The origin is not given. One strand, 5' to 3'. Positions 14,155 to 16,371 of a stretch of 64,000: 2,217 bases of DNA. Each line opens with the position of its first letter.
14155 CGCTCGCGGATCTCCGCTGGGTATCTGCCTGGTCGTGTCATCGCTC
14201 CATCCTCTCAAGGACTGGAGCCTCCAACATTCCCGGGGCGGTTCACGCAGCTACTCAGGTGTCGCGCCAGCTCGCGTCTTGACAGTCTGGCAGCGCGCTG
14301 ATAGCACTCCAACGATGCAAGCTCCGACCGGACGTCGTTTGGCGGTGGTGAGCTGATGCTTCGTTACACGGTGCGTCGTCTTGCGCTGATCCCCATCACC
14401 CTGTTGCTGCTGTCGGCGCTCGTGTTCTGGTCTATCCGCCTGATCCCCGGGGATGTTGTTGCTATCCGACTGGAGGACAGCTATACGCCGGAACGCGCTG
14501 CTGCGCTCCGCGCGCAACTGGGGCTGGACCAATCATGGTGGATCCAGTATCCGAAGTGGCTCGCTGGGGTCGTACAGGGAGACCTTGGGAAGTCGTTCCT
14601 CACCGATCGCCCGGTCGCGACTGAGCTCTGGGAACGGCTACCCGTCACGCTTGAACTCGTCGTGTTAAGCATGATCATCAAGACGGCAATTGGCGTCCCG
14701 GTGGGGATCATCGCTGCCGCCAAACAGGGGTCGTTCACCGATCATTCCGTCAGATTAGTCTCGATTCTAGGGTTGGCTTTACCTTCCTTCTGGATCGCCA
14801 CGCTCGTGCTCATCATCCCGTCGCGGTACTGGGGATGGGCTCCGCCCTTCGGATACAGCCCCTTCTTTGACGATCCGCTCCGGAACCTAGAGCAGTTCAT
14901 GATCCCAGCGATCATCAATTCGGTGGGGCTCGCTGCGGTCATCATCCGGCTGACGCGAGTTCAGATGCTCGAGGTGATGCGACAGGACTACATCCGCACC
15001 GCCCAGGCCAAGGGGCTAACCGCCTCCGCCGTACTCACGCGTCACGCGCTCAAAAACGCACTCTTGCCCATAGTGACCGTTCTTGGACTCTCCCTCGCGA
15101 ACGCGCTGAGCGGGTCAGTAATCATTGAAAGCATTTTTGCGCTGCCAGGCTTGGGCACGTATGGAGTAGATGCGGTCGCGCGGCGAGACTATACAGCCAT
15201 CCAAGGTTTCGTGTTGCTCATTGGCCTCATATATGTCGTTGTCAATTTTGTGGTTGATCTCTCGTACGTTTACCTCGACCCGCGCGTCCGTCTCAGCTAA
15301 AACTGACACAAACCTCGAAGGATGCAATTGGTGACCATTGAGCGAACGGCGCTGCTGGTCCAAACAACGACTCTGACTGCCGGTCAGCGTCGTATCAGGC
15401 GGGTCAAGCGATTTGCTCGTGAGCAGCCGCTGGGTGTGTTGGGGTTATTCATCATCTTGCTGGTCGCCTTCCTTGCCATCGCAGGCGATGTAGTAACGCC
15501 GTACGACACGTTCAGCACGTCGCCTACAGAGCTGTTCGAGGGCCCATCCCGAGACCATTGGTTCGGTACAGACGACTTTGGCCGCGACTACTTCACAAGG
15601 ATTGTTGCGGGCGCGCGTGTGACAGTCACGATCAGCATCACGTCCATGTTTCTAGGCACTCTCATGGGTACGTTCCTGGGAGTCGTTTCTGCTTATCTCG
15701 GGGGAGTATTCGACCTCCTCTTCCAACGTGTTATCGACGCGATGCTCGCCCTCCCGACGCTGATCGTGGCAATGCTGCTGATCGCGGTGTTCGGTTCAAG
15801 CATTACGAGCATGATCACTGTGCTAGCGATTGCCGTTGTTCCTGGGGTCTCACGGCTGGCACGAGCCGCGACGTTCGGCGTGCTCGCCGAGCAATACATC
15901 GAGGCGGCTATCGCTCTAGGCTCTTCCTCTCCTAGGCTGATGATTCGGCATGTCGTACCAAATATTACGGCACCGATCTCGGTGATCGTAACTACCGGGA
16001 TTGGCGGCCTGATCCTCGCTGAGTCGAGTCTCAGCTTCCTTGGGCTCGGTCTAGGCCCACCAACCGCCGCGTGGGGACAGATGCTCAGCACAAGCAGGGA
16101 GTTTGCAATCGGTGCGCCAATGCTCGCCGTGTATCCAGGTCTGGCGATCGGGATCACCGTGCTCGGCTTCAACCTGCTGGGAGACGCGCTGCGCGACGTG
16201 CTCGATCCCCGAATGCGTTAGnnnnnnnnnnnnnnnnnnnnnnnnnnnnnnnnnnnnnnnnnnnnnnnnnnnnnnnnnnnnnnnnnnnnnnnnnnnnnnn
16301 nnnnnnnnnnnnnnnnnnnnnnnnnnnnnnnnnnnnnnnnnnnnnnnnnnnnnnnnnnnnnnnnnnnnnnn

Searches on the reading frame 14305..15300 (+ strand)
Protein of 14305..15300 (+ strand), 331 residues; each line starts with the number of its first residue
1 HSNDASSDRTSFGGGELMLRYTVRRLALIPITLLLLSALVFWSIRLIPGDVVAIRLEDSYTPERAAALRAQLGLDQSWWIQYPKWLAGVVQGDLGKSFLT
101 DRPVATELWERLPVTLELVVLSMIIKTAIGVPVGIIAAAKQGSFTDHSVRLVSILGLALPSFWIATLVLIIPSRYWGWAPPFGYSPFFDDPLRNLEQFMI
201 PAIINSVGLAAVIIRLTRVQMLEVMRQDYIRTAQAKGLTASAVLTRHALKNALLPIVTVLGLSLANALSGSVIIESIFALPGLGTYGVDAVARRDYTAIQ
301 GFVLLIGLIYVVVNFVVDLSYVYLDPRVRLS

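Call 59: search_protein_families(library=pfam, proteins=[window:14305-15300:+], max_evalue=0.0001)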
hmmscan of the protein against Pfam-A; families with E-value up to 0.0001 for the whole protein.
window:14305-15300:+ (331 aa): 2 families
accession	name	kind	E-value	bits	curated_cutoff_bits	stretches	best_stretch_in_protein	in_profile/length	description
PF00528.27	BPD_transp_1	-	1.9e-41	142.3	26.4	1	130-329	1-183/184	Binding-protein-dependent transport system inner membrane component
PF19300.4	BPD_transp_1_N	-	2.2e-14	54.1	23.8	1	18-118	1-113/114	Binding-prot-dependent transport system membrane comp, N-term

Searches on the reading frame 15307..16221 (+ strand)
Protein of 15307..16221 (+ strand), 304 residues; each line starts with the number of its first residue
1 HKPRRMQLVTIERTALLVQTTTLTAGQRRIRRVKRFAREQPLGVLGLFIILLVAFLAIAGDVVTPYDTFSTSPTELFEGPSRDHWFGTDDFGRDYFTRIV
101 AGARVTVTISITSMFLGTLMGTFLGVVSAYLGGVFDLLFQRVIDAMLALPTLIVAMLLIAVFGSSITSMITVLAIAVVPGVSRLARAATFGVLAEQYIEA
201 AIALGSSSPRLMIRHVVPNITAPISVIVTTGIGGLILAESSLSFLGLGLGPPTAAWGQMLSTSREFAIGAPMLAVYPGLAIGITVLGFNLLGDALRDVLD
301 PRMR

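Call 59: search_protein_families(library=pfam, proteins=[window:15307-16221:+], max_evalue=0.0001)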
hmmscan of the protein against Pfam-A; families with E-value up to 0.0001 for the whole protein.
window:15307-16221:+ (304 aa): 2 families
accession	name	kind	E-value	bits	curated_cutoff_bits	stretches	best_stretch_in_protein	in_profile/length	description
PF00528.27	BPD_transp_1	-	1.1e-28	100.7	26.4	1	121-304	1-183/184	Binding-protein-dependent transport system inner membrane component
PF12911.12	OppC_N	-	2.1e-05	24.7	23.9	1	38-74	11-47/53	N-terminal TM domain of oligopeptide transport permease C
